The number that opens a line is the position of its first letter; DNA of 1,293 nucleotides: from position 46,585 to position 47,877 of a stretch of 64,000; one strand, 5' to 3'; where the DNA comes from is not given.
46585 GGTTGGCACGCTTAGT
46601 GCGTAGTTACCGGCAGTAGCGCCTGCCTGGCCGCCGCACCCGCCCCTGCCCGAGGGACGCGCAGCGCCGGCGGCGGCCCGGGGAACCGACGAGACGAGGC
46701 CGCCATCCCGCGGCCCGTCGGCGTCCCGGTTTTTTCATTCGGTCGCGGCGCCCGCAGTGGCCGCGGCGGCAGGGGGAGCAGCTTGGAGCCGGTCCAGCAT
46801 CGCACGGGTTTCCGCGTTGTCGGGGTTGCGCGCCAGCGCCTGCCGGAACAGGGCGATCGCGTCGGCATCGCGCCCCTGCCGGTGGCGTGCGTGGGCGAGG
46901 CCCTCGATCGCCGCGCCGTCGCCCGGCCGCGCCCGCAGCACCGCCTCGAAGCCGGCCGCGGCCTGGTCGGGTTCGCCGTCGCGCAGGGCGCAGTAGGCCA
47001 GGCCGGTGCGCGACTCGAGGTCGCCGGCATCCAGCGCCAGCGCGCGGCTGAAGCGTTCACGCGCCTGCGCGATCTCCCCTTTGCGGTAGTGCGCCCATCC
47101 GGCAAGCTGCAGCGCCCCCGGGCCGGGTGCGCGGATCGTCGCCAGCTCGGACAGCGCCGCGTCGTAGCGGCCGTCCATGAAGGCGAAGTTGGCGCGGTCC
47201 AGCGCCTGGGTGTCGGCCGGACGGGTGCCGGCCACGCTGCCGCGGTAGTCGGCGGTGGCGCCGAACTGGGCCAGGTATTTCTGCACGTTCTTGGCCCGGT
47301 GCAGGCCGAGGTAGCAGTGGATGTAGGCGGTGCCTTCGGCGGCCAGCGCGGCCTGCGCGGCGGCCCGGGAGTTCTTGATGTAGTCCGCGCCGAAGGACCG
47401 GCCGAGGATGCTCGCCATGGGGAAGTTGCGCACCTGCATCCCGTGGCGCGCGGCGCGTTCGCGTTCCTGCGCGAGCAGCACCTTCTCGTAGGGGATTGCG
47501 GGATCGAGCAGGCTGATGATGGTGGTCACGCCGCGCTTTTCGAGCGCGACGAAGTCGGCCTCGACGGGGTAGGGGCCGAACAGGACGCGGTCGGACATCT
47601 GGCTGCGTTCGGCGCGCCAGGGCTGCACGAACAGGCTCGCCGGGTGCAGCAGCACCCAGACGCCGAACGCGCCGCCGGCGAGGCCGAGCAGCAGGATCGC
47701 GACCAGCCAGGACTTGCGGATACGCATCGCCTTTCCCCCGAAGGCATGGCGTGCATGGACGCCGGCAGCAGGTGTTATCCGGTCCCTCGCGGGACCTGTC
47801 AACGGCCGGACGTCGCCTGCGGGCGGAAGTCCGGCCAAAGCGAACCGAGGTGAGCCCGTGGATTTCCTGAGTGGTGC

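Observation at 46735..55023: Candidate undescribed synthase-dependent exopolysaccharide system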

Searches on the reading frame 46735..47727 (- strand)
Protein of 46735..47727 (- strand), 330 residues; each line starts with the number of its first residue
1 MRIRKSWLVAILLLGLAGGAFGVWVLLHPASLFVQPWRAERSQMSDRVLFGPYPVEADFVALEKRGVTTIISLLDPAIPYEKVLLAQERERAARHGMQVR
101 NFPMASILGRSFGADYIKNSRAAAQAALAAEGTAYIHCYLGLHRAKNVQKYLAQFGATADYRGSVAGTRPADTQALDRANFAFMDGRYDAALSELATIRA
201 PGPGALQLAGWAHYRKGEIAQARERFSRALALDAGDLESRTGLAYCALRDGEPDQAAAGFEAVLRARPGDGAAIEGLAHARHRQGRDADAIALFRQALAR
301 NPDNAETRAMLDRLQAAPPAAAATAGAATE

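Call 6: search_protein_families(library=pfam, proteins=[window:46735-47727:-], max_evalue=0.01)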
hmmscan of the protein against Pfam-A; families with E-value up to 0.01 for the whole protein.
window:46735-47727:- (330 aa): 14 families
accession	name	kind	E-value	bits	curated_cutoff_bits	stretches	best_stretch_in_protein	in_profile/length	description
PF14559.12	TPR_19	-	1.3e-13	51.5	25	2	216-277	4-64/68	Tetratricopeptide repeat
PF07719.23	TPR_2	-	7.7e-13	47.9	27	2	276-304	6-34/34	Tetratricopeptide repeat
PF13432.12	TPR_16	-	9e-13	48.9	32.7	2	209-270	3-64/65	Tetratricopeptide repeat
PF13428.12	TPR_14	-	1.2e-10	41.4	23.5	2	276-311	6-41/44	Tetratricopeptide repeat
PF00515.34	TPR_1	-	1.7e-08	34.3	27.8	1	277-304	7-34/34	Tetratricopeptide repeat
PF13431.12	TPR_17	-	5e-08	33.1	24.4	0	226-256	2-32/34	Tetratricopeptide repeat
PF13414.12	TPR_11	-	1.3e-06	28.4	26.8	1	279-306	2-29/42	TPR repeat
PF13174.12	TPR_6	-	2e-06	28.5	26.3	0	281-303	10-32/33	Tetratricopeptide repeat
PF13176.12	TPR_7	-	2.9e-06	27.4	27.9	1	273-305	1-35/36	Tetratricopeptide repeat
PF13181.12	TPR_8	-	6.9e-06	26.3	25.7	0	277-304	7-34/34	Tetratricopeptide repeat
PF13424.12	TPR_12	-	5e-05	23.8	30.1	1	241-300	7-74/77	Tetratricopeptide repeat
PF23914.1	TPR_CcmH_CycH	-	9.5e-05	22.7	42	1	215-306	62-156/158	Cytochrome c-type biogenesis protein H TPR domain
PF16918.11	PknG_TPR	-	0.006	15.8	27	1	209-297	134-221/340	Protein kinase G tetratricopeptide repeat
PF20308.4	TPR-S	-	0.0085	17.1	27.6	0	254-311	3-57/102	Tetratricopeptide Repeats-Sensor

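Call 7: search_protein_families(library=ncbifam, proteins=[window:46735-47727:-], max_evalue=0.01)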
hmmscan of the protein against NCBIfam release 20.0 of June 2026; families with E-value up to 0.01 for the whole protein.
window:46735-47727:- (330 aa): 13 families
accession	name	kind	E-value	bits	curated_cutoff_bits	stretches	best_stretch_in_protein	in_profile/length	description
TIGR02917.1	PEP_TPR_lipo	equivalog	2.2e-17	62.2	312.2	1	202-311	464-573/899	XrtA/PEP-CTERM system TPR-repeat protein PrsT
NF052415.1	T3SS_chap_SctY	equivalog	7e-09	36.2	70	2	205-299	8-105/106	type III secretion apparatus assembly chaperone SctY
TIGR02552.1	LcrH_SycD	equivalog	3.3e-07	30.1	104.8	1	209-316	24-131/136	SycD/LcrH family type III secretion system chaperone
NF033758.1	gliding_GltE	equivalog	8.8e-07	28.2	225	1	224-313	73-162/411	adventurous gliding motility TPR repeat lipoprotein GltE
TIGR02521.1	type_IV_pilW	equivalog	1.6e-06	27.9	154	1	213-310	109-208/234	type IV pilus biogenesis/stability protein PilW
TIGR03939.1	PGA_TPR_OMP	equivalog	6.3e-06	24.7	366.65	1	212-321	95-208/800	poly-beta-1,6 N-acetyl-D-glucosamine export porin PgaA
NF008520.0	PRK11447.1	equivalog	8.4e-06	23.8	858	1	176-313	577-715/1157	cellulose synthase complex outer membrane protein BcsC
NF040959.1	MamA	equivalog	4.5e-05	23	200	1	247-310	47-110/204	magnetosome protein MamA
NF011721.1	PRK15174.1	equivalog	9.5e-05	20.8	1200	1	104-313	116-326/656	Vi polysaccharide transport protein VexE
NF033762.1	social_mot_Tgl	equivalog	0.00017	21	225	0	222-298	50-127/252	social motility TPR repeat lipoprotein Tgl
NF033920.0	C39_PA2778_fam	equivalog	0.00047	19.7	150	1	217-301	170-254/255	PA2778 family cysteine peptidase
NF007468.0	PRK10049.1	equivalog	0.0015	16.8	1043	1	220-311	118-209/817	poly-beta-1,6 N-acetyl-D-glucosamine export porin PgaA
NF008757.0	PRK11788.1-5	equivalog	0.0027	16.9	363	1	214-323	191-301/388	lipopolysaccharide assembly protein LapB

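Call 35: search_protein_families(library=pfam, proteins=[window:46735-47727:-], max_evalue=10)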
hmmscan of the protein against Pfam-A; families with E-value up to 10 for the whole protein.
window:46735-47727:- (330 aa): 21 families
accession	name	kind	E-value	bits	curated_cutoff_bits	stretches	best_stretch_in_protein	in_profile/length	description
PF14559.12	TPR_19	-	1.3e-13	51.5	25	2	216-277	4-64/68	Tetratricopeptide repeat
PF07719.23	TPR_2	-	7.7e-13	47.9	27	3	276-304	6-34/34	Tetratricopeptide repeat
PF13432.12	TPR_16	-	9e-13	48.9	32.7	2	209-270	3-64/65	Tetratricopeptide repeat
PF13428.12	TPR_14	-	1.2e-10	41.4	23.5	3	276-311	6-41/44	Tetratricopeptide repeat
PF00515.34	TPR_1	-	1.7e-08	34.3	27.8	2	277-304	7-34/34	Tetratricopeptide repeat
PF13431.12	TPR_17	-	5e-08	33.1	24.4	2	226-256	2-32/34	Tetratricopeptide repeat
PF13414.12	TPR_11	-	1.3e-06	28.4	26.8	2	279-306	2-29/42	TPR repeat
PF13174.12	TPR_6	-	2e-06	28.5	26.3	3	281-303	10-32/33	Tetratricopeptide repeat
PF13176.12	TPR_7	-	2.9e-06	27.4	27.9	1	273-305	1-35/36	Tetratricopeptide repeat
PF13181.12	TPR_8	-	6.9e-06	26.3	25.7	2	277-304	7-34/34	Tetratricopeptide repeat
PF13424.12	TPR_12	-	5e-05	23.8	30.1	2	241-300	7-74/77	Tetratricopeptide repeat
PF23914.1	TPR_CcmH_CycH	-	9.5e-05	22.7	42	1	215-306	62-156/158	Cytochrome c-type biogenesis protein H TPR domain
PF16918.11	PknG_TPR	-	0.006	15.8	27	1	209-297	134-221/340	Protein kinase G tetratricopeptide repeat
PF20308.4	TPR-S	-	0.0085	17.1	27.6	1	254-311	3-57/102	Tetratricopeptide Repeats-Sensor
PF24575.1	TPR_Slam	-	0.01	16.7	35.2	1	278-311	54-87/104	Surface lipoprotein assembly modifier, N-terminal TPR repeats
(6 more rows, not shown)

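Call 42: search_solved_structures(query=window:46735-47727:-, max_evalue=1, show_alignments=2)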
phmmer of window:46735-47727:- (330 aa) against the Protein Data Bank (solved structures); distinct sequences matched with E-value up to 1: 75 (the best 60 are shown).
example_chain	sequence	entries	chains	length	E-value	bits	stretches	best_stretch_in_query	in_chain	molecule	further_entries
9qhb_A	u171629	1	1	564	2e-36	129.2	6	181-306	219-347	Engineered tetratricopeptide repeat protein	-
9qhc_A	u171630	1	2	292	7.4e-24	87.9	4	209-307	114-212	Engineered tetratricopeptide repeat protein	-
8bu0_A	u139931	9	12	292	5e-20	75.3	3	209-307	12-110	Consensus tetratricopeptide repeat protein | Crystal structure of an 8-repeat consensus TPR superhelix with Zinc. | Monomer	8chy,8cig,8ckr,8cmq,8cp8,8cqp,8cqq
9gzg_A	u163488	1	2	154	2.4e-11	46.8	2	209-312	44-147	Engineered CTPR protein with glutamic acids for conductivity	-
1na0_A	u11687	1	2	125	4.4e-10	42.7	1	209-311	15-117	designed protein CTPR3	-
5hrz_A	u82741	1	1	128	9.5e-10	41.6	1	208-312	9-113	TPR domain protein 1na0C3_3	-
7obi_A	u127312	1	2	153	2.4e-09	40.3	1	209-315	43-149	CTPR-rv4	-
6vl6_A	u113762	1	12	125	1.5e-08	37.6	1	208-308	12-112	T33_dn2A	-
8ch0_A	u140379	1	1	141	1.9e-08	37.3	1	209-307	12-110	Consensus tetratricopeptide repeat protein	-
2fo7_A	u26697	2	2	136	2e-08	37.2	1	210-307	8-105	SYNTHETIC CONSENSUS TPR PROTEIN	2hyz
2wqh_A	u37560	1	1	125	2e-08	37.2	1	209-311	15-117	CTPR3Y3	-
1w3b_A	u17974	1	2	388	2.3e-08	37.1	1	214-307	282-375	UDP-N-ACETYLGLUCOSAMINE--PEPTIDE N-ACETYLGLUCOSAMINYLTRANSFERASE 110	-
6eou_A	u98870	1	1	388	3.1e-08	36.6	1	214-307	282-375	UDP-N-acetylglucosamine--peptide N-acetylglucosaminyltransferase 110 kDa subunit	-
7yeh_B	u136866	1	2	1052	3.1e-07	33.3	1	214-307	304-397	UDP-N-acetylglucosamine--peptide N-acetylglucosaminyltransferase 110 kDa subunit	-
7yea_A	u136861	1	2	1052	3.3e-07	33.3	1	214-307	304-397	UDP-N-acetylglucosamine--peptide N-acetylglucosaminyltransferase 110 kDa subunit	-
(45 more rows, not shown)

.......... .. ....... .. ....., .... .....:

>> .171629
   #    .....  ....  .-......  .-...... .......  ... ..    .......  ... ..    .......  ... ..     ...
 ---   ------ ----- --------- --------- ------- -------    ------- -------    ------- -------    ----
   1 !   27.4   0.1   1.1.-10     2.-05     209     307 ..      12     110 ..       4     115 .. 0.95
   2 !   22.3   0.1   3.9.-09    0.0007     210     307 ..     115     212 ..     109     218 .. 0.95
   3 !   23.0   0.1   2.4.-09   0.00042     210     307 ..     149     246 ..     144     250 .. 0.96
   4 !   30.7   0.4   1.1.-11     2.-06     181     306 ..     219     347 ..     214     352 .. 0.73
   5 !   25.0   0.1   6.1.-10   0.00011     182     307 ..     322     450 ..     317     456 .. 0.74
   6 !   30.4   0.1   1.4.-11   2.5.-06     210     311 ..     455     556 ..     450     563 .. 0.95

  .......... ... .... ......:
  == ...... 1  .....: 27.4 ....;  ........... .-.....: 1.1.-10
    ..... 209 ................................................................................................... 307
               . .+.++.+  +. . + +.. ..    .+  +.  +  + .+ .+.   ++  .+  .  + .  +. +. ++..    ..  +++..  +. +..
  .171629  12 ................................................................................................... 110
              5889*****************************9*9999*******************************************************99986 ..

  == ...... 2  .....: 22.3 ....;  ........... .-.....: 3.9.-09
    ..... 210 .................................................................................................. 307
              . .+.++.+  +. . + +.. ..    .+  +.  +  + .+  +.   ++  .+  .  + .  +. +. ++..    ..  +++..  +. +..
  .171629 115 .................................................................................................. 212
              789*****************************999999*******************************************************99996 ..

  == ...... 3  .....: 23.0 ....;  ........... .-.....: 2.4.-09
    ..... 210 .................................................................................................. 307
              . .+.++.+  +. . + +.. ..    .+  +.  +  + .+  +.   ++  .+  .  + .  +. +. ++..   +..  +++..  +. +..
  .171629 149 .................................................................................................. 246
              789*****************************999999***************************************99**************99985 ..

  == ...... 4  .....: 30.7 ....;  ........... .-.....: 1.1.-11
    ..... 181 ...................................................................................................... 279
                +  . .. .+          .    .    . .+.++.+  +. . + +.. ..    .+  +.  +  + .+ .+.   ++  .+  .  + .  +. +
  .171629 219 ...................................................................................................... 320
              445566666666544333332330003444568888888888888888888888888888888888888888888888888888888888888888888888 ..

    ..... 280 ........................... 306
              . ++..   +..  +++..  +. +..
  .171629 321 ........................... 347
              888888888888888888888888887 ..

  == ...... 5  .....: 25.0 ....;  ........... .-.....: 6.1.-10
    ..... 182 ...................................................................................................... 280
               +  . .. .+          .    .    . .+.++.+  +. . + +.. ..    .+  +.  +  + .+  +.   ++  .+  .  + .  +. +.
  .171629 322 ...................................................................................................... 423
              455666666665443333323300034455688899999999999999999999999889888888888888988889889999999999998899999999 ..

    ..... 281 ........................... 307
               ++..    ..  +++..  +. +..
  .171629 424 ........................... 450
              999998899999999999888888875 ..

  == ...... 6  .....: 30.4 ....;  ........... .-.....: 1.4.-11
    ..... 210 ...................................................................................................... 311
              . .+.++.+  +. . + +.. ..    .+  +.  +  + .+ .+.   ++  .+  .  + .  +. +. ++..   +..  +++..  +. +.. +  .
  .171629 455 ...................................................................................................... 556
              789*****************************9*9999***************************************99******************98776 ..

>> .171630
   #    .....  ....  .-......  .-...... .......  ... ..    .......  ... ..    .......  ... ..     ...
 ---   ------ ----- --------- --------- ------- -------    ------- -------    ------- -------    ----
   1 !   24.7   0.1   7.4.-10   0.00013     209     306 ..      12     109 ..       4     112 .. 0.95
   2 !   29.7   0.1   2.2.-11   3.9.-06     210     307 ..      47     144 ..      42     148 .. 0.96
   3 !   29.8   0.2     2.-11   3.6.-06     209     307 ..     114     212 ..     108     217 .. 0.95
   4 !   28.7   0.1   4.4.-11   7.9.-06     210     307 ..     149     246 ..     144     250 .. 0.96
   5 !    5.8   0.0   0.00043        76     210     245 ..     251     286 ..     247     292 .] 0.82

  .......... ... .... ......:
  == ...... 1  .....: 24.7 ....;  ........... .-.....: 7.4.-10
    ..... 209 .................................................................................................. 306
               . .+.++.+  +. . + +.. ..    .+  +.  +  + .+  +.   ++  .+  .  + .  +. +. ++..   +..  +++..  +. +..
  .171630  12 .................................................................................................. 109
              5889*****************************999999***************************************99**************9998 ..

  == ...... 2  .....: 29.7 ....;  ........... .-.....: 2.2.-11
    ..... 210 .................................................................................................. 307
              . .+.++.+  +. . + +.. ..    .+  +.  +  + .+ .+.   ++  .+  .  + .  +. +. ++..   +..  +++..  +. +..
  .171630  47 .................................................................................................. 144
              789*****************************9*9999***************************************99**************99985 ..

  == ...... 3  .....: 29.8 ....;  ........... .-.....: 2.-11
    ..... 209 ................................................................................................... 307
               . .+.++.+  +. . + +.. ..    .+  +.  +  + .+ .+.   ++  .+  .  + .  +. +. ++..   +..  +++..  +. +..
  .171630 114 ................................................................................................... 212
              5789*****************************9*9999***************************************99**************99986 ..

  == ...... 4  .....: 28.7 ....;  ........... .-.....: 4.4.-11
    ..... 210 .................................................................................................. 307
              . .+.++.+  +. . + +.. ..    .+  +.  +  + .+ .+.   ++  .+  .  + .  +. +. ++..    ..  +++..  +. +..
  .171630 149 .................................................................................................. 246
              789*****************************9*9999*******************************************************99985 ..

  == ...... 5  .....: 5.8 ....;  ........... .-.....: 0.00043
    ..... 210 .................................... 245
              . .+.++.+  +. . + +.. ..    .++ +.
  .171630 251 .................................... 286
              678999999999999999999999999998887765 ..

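Call 97: search_protein_families(library=padloc, proteins=[window:46735-47727:-], max_evalue=0.001)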
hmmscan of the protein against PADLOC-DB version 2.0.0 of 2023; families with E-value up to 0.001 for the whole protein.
window:46735-47727:- (330 aa): 0 families

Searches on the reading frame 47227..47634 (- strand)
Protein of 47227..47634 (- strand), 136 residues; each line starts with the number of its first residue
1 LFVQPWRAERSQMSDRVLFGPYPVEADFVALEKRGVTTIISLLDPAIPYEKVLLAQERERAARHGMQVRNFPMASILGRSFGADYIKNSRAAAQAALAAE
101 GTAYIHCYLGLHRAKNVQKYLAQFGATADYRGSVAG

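Call 82: search_solved_structures(query=A4, max_evalue=10, show_alignments=2)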
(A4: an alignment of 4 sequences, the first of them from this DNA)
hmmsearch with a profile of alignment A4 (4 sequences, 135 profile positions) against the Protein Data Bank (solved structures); distinct sequences matched with E-value up to 10: 2.
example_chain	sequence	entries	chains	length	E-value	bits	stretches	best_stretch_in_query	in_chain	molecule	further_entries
4v02_A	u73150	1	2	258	0.74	13.1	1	29-60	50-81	SITE-DETERMINING PROTEIN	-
4v03_A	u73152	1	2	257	0.75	13.1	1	29-60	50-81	SITE-DETERMINING PROTEIN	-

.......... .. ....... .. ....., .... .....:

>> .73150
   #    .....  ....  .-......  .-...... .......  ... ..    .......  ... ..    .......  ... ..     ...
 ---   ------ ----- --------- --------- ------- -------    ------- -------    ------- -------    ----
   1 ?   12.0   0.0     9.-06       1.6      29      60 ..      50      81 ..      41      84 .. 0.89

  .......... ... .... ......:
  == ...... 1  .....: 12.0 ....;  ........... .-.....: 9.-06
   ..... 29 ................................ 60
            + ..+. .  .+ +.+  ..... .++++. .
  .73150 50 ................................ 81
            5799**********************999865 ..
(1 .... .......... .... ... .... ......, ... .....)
